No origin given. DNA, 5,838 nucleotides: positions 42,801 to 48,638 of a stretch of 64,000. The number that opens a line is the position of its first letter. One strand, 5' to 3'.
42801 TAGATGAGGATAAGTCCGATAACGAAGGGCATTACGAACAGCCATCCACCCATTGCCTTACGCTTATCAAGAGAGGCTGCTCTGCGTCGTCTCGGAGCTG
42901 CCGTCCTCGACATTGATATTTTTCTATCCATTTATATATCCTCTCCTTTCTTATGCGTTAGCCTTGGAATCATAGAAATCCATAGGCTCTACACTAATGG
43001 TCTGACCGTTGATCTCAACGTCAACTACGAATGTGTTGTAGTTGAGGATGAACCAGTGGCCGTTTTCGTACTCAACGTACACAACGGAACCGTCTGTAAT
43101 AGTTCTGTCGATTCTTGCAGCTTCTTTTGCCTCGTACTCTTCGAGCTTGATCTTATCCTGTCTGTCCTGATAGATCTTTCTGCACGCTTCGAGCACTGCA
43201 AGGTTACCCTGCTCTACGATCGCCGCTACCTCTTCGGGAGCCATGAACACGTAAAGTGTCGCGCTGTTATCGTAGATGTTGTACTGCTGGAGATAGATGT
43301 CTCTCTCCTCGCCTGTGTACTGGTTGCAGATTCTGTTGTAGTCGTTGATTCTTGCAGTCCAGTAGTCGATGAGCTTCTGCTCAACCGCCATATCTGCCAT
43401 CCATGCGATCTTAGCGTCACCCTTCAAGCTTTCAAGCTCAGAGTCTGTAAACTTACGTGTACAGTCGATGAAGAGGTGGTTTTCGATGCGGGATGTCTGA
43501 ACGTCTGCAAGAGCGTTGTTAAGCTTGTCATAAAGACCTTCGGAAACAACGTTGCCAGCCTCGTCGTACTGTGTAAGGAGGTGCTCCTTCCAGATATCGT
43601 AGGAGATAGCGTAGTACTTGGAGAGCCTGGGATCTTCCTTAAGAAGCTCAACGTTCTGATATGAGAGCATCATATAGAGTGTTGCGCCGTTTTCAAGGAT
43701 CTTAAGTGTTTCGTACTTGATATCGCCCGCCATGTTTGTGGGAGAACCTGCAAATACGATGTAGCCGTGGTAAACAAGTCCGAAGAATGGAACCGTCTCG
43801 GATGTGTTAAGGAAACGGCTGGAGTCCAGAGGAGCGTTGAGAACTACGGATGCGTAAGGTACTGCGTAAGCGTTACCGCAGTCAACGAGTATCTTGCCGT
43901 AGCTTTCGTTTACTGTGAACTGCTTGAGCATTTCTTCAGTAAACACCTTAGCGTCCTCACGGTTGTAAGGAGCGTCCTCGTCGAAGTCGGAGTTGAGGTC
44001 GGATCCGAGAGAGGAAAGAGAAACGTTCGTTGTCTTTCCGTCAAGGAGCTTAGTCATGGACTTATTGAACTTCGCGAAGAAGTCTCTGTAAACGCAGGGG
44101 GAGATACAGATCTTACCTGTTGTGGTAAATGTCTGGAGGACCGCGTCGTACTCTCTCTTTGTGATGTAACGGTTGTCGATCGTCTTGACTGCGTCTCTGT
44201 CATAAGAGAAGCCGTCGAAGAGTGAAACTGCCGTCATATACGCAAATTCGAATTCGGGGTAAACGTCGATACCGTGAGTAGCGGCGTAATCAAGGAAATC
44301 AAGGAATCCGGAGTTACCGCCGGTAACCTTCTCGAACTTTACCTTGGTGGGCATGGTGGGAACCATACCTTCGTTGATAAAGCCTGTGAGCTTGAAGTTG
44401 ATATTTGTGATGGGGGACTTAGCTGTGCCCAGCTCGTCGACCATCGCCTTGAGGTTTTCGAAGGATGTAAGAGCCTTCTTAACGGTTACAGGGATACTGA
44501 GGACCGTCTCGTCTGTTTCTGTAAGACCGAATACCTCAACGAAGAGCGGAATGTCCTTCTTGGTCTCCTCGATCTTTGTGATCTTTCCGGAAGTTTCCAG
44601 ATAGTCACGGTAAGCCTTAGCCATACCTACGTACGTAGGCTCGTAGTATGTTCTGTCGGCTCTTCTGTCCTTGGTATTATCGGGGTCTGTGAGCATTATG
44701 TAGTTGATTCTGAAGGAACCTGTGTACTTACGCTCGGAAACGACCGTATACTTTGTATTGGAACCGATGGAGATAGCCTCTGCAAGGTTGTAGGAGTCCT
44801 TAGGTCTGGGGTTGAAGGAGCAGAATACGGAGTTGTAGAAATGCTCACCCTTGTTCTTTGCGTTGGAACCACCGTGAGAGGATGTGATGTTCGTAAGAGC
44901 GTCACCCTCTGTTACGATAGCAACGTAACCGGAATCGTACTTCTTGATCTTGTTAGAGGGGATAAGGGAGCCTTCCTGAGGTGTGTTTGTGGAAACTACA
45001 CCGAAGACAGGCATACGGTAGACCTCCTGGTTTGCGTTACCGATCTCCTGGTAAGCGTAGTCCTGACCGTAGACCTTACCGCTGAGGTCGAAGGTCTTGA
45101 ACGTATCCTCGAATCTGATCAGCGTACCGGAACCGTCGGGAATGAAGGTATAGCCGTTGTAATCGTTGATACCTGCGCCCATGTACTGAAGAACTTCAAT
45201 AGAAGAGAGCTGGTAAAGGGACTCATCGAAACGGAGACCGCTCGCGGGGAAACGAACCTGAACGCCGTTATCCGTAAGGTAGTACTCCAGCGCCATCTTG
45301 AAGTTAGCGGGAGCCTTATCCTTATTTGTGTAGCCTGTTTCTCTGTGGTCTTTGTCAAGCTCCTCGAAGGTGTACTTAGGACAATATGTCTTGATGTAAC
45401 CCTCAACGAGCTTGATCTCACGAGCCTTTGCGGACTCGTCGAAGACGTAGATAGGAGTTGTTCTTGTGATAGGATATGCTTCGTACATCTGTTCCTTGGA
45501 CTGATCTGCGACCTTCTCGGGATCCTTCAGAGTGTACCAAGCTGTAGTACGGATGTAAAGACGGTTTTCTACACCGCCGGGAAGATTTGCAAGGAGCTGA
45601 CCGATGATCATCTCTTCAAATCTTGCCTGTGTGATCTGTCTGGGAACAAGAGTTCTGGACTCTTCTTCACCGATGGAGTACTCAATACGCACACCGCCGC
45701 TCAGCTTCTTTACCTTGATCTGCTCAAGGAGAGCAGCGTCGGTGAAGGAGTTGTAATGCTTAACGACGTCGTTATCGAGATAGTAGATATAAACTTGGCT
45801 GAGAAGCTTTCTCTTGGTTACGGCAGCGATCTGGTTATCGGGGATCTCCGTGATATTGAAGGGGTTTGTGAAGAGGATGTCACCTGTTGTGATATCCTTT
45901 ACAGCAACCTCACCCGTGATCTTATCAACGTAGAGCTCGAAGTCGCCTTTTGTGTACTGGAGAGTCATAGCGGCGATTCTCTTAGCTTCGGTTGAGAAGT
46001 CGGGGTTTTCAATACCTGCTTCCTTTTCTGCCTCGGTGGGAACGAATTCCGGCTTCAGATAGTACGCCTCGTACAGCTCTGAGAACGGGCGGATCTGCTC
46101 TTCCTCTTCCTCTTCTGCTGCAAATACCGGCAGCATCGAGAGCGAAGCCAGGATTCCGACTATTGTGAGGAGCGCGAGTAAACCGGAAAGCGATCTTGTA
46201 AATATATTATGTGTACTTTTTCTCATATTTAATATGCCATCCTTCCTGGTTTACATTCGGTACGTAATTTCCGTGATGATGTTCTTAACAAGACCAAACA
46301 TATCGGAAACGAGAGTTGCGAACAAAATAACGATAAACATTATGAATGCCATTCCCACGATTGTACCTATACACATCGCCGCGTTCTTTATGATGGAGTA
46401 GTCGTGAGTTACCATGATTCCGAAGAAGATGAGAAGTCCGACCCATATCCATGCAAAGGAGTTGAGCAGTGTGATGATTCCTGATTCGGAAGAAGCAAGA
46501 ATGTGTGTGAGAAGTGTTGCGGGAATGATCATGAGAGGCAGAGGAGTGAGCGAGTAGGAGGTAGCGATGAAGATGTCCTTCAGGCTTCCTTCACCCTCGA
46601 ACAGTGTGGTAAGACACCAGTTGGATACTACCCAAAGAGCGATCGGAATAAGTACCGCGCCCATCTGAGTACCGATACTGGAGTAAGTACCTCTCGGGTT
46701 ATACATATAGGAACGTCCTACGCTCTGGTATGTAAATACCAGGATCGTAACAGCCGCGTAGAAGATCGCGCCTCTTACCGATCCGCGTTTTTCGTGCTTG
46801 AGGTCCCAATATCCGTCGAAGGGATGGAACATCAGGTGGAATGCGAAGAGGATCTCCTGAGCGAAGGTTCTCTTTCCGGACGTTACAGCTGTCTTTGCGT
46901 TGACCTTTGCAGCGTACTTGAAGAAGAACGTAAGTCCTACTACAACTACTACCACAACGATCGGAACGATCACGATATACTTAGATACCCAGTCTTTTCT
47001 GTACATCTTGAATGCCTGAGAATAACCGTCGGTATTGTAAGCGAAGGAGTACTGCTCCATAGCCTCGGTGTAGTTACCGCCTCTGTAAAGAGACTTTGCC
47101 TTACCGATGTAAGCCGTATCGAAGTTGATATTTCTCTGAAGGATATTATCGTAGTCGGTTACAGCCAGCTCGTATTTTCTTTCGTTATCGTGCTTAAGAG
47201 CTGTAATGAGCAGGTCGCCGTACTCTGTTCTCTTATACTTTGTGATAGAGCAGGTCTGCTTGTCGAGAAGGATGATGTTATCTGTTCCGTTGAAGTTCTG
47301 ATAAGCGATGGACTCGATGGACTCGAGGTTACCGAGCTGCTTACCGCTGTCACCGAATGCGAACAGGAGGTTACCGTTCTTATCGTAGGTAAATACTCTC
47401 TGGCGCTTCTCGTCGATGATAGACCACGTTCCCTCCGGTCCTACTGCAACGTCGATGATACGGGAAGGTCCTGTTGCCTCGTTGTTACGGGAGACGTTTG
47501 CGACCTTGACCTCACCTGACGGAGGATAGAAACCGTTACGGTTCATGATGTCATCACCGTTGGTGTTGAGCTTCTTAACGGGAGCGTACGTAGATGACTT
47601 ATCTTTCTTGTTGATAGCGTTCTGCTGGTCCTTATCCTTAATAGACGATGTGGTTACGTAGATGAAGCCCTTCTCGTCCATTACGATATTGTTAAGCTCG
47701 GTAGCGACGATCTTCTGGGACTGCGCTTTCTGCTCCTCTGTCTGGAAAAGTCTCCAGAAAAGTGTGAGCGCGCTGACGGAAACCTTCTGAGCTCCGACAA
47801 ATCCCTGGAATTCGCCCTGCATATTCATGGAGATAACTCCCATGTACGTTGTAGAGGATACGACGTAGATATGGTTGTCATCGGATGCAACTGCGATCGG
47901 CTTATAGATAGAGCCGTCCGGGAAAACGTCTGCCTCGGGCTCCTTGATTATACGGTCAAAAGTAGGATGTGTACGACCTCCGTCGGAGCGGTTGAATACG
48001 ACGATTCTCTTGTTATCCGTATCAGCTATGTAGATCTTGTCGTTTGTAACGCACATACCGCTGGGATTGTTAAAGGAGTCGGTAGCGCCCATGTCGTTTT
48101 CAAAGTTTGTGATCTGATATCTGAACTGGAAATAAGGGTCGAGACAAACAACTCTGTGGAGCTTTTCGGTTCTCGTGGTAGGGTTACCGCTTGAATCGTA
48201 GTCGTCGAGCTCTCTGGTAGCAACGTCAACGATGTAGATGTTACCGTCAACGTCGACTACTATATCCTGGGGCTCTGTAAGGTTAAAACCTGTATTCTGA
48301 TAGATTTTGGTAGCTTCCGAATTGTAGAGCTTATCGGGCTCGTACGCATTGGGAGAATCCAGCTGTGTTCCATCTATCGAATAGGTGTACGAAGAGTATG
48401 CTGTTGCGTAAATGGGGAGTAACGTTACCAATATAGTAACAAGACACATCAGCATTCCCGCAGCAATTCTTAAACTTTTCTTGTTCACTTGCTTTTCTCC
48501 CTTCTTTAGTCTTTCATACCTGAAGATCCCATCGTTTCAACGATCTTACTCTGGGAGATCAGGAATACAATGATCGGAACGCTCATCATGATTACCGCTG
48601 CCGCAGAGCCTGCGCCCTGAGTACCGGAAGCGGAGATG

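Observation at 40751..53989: Seven-gene operon: sugar-ABC parts (two permease pairs, one giant binding protein) built around two huge uncharacterised extracytoplasmic proteins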

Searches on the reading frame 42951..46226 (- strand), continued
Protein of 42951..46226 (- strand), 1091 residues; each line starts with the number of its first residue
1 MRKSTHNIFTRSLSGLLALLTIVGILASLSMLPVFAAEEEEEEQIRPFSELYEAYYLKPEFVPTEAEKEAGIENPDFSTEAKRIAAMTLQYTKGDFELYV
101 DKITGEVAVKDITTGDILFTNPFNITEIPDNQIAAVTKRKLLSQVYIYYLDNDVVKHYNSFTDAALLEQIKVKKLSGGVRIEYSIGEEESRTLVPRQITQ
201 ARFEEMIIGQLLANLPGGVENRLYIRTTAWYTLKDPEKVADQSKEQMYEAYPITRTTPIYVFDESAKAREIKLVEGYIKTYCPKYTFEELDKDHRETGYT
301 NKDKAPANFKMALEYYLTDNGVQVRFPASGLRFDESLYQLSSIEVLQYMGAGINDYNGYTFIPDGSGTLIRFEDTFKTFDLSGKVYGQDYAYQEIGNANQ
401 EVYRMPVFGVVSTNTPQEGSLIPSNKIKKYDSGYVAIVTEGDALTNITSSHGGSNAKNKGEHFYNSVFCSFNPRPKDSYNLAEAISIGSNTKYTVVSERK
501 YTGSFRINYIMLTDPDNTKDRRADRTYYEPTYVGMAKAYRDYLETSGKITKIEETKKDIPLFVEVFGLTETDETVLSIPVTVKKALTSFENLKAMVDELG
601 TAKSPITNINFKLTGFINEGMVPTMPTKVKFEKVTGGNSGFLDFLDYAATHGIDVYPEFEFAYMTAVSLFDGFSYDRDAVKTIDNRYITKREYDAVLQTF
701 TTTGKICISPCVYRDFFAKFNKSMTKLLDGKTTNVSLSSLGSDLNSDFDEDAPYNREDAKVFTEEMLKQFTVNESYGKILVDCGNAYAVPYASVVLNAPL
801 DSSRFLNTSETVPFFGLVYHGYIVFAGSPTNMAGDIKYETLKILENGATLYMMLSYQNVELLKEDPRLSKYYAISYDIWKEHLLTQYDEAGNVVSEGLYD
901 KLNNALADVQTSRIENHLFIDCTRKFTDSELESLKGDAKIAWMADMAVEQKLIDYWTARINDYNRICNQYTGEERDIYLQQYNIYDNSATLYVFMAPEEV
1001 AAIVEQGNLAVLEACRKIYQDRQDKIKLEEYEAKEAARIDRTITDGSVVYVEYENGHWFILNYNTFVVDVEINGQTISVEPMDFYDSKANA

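Call 32: search_solved_structures(query=A1, max_evalue=10, show_alignments=4)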
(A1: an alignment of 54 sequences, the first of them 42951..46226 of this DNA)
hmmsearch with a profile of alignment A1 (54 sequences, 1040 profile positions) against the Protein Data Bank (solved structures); distinct sequences matched with E-value up to 10: 5.
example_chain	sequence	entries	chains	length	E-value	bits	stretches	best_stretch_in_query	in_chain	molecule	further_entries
3pil_A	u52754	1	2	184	0.86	10.5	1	578-633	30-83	Peptide methionine sulfoxide reductase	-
3pim_A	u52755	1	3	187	0.88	10.5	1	578-633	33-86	Peptide methionine sulfoxide reductase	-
8ga8_L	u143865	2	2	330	1.3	10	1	892-1019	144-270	Transcriptional regulatory protein PHO23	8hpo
9e5c_4u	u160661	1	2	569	1.3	9.9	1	878-1018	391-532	TbRSP63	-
7cu3_B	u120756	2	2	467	2.9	8.8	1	880-939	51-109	Transmembrane protein FAM155A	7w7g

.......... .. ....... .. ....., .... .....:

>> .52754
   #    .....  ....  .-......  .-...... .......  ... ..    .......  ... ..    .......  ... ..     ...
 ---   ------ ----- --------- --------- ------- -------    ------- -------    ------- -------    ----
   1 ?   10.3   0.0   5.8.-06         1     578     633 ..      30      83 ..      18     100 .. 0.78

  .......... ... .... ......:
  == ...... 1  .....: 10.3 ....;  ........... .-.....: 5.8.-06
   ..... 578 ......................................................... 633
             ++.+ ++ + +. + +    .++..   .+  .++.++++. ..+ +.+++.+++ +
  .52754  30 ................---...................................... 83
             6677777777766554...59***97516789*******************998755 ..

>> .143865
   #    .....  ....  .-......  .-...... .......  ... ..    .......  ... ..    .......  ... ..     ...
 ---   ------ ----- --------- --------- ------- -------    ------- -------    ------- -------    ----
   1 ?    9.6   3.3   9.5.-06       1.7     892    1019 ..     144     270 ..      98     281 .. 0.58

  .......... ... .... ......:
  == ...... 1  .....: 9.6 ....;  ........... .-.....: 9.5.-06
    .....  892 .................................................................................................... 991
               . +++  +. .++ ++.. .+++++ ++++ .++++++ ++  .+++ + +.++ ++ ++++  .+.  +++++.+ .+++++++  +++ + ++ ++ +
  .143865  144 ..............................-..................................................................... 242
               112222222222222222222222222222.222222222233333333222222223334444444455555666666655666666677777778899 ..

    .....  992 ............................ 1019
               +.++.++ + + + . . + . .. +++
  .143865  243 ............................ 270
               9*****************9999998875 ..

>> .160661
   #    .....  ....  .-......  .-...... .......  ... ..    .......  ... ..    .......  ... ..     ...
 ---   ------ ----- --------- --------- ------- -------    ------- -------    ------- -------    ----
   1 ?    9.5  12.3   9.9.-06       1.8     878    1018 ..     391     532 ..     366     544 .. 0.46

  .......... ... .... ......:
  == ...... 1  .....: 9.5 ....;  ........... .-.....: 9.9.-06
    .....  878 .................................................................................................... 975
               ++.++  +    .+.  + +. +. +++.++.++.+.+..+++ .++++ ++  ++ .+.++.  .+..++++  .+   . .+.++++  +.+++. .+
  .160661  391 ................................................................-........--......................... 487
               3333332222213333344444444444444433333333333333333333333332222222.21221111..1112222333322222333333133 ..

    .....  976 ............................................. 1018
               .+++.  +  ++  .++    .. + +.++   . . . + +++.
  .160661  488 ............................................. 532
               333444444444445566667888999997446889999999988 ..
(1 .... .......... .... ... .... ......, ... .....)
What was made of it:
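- Tried and rejected: A 54-sequence DUF5696 profile gave only noise (call 32).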

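Call 36: search_protein_families(library=pfam, proteins=[window:42951-46226:-, P0090, P0103, P0047, P0119, P0078, P0120, P0026], max_evalue=10)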
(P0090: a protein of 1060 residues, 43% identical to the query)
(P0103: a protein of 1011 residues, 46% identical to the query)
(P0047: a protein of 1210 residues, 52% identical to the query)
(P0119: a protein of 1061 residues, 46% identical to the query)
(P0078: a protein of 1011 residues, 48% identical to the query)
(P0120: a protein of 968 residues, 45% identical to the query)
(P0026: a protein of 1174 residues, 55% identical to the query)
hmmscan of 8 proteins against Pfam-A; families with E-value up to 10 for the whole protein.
window:42951-46226:- (1091 aa): 1 family
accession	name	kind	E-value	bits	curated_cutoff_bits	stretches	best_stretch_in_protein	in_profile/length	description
PF18952.6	DUF5696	-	2.5e-122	409.9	25.6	2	289-917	3-573/612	Family of unknown function (DUF5696)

P0090 (1060 aa): 2 families
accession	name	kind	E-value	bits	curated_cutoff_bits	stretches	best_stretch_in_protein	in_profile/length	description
PF18952.6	DUF5696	-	1.4e-156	523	25.6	3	436-904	131-577/612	Family of unknown function (DUF5696)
PF21834.1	DUF6894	-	2.3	8.9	24.1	1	903-940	7-46/69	Domain of unknown function (DUF6894)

P0103 (1011 aa): 3 families
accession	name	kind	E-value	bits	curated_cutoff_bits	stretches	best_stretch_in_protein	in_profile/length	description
PF18952.6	DUF5696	-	1.5e-146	489.9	25.6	3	421-885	132-576/612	Family of unknown function (DUF5696)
PF09073.15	BUD22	-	0.072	12.8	37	1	813-956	44-206/435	BUD22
PF11705.13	RNA_pol_3_Rpc31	-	2.2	8.7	30.2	1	862-964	110-206/212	DNA-directed RNA polymerase III subunit Rpc31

P0047 (1210 aa): 2 families
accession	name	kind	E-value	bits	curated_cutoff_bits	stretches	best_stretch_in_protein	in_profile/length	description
PF18952.6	DUF5696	-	5.9e-127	425.2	25.6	3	471-955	135-573/612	Family of unknown function (DUF5696)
PF09228.15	Prok-TraM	-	0.0068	17.2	22.2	1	948-997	8-57/102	Prokaryotic Transcriptional repressor TraM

P0119 (1061 aa): 1 family
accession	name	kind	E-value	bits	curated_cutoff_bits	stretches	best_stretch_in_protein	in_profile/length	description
PF18952.6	DUF5696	-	5.5e-150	501.2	25.6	3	420-907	116-578/612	Family of unknown function (DUF5696)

P0078 (1011 aa): 1 family
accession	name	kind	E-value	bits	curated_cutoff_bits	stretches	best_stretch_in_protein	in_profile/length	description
PF18952.6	DUF5696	-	3.9e-148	495.1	25.6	2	263-876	9-576/612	Family of unknown function (DUF5696)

P0120 (968 aa): 2 families
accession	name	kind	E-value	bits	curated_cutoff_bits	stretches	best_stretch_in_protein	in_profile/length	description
PF18952.6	DUF5696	-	9e-153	510.4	25.6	2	278-894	3-581/612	Family of unknown function (DUF5696)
PF00443.35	UCH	-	0.093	12.7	23.9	1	686-759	46-108/254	Ubiquitin carboxyl-terminal hydrolase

P0026 (1174 aa): 4 families
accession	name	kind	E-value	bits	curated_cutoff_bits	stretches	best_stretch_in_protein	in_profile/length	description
PF18952.6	DUF5696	-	9.9e-125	417.8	25.6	2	428-957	91-576/612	Family of unknown function (DUF5696)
PF20235.3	PIR2-like_helical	-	0.14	12.8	27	1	985-1016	2-31/116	PIR2-like, helical domain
PF00036.39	EF-hand_1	-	0.21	11.6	25.4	1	1146-1159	5-18/29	EF hand domain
PF13145.12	Rotamase_2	-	0.61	11.3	27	1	973-1049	4-81/121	PPIC-type PPIASE domain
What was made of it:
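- On Glycoside hydrolase families GH129 / GH101: No GH Pfam hit even at E<=10 in 8 members (call 36).
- Tried and rejected: Pfam at E<=10 on 8 DUF5696 members gave no GH family hit (call 36).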

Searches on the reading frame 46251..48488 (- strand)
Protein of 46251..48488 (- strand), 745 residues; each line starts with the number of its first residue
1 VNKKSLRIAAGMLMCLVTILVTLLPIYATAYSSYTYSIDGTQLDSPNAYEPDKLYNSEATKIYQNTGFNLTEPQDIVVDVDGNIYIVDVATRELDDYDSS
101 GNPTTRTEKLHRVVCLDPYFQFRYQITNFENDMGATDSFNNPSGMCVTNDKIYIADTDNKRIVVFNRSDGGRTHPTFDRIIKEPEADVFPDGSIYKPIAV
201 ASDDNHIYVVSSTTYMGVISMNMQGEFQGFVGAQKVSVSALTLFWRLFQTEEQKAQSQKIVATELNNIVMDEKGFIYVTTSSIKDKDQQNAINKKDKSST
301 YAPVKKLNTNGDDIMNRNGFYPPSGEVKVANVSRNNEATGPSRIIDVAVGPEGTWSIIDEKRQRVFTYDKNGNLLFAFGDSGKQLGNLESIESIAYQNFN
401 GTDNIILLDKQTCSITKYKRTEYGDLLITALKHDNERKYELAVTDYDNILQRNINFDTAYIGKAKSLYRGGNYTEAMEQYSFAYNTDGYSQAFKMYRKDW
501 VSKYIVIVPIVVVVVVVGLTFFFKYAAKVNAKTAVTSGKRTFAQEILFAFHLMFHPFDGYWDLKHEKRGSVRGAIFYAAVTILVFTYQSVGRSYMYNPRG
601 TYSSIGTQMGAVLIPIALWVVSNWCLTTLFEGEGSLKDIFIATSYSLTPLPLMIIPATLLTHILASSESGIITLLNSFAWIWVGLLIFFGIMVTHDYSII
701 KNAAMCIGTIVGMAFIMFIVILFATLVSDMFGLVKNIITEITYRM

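Call 3: search_protein_families(library=pfam, proteins=[window:46251-48488:-], max_evalue=0.01)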
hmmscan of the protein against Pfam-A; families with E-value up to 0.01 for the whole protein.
window:46251-48488:- (745 aa): 3 families
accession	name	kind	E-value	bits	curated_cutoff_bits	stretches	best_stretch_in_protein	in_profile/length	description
PF04893.22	Yip1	-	1.7e-13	51.2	28.6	1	551-720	2-172/173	Yip1 domain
PF01436.27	NHL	-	1.6e-11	44.1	20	1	139-165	1-28/28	NHL repeat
PF08450.18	SGL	-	0.003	17.6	26.3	0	57-194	70-190/246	SMP-30/Gluconolactonase/LRE-like region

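Call 6: search_protein_families(library=ncbifam, proteins=[window:46251-48488:-], max_evalue=0.01)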
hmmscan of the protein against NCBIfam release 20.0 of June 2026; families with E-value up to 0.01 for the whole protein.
window:46251-48488:- (745 aa): 2 families
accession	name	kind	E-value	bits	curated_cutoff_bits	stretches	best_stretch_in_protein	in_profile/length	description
NF035926.1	scyF_NHL_VPEP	equivalog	1.3e-08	34.4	350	0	348-414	205-269/376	scytonemin biosynthesis PEP-CTERM protein ScyF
NF047780.1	LIC12708_fam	subfamily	4.3e-06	25.8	150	0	115-167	28-84/391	LIC_12708 family protein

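Call 18: search_solved_structures(query=window:46251-48488:-, max_evalue=1)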
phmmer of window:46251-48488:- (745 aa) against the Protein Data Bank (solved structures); distinct sequences matched with E-value up to 1: 21.
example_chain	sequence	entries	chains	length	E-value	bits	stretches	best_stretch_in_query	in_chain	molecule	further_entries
6d69_A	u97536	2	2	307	9.2e-06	27.5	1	347-397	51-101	NHL Repeat Region of D. melanogaster Thin | Thin, isoform D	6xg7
8j72_A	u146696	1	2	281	5.7e-05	24.9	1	346-395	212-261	E3 ubiquitin-protein ligase TRIM71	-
7qrx_A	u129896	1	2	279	6.7e-05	24.7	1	345-395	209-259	E3 ubiquitin-protein ligase TRIM71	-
7qrw_A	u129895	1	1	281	7.5e-05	24.5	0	337-412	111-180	Isoform 4 of Tripartite motif-containing protein 3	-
9jur_A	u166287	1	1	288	7.5e-05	24.5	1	345-395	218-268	E3 ubiquitin-protein ligase TRIM71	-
6g7w_A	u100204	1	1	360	0.00017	23.3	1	132-162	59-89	NHL repeat-containing protein 2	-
6fpt_A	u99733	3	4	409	0.00032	22.4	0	345-395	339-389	E3 ubiquitin-protein ligase TRIM71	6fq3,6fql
6gc1_A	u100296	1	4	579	0.00063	21.4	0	133-162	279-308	NHL repeat-containing protein 2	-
5ex7_A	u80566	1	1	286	0.00087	21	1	139-392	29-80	Brain tumor protein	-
4zlr_A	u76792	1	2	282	0.0009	20.9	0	139-395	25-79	Brain tumor protein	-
1q7f_A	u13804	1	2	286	0.00095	20.8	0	139-394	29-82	brain tumor CG10719-PA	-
7b96_A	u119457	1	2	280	0.0013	20.4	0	134-170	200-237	Isoform 2 of Tripartite motif-containing protein 2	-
7qrv_A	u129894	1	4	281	0.0014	20.3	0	132-170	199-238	Tripartite motif-containing protein 2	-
7b2r_A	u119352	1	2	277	0.0015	20.2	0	134-170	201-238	Tripartite motif-containing protein 2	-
8pkr_A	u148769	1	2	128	0.0045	18.6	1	138-172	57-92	non-specific serine/threonine protein kinase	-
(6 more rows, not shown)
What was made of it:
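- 46251..48488 (-): NHL beta-propeller / TPR-like / TM helix (505-523) / conserved HPFDG(Y/F)WDLK(H/Y)E motif / Yip1 multi-pass membrane domain (745 aa). It is encoded as two separate genes in Bacilli. PDB NHL hits, call 18.
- On NHL-repeat beta-propeller: There are PDB sequence hits to TRIM71, Thin and Brat NHL domains (call 18).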

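Call 61: search_protein_representatives(protein=window:46251-48488:-)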
Query: 745 residues. Proteins with E-value up to 0.001 (for the whole library): 4820; up to 1e-10: 2183; up to 1e-30: 1184. The best 150 are listed.
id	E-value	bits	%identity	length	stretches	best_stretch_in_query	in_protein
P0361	5.2e-217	739.0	52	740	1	16-745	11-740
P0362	6.6e-211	718.9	51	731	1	6-745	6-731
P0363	2.0e-196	671.0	49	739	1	8-745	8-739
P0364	5.5e-196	669.5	49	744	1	11-744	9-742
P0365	1.0e-195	668.7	45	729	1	12-744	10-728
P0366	1.2e-187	642.0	46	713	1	15-743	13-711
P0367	4.5e-183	626.9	47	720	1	1-745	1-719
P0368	4.8e-177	606.9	46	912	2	135-745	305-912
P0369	7.5e-171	586.5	44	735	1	16-744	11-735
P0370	5.3e-166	570.4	47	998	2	100-744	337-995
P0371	4.6e-165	567.3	44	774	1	19-744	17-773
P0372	1.3e-164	565.8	43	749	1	10-744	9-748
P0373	1.1e-155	536.4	44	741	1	12-742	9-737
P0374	1.0e-153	529.8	40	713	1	16-745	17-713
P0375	2.4e-150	518.7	40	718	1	12-744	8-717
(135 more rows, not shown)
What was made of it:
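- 46251..48488 (-): 1,184 representatives at E<=1e-30, call 61.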
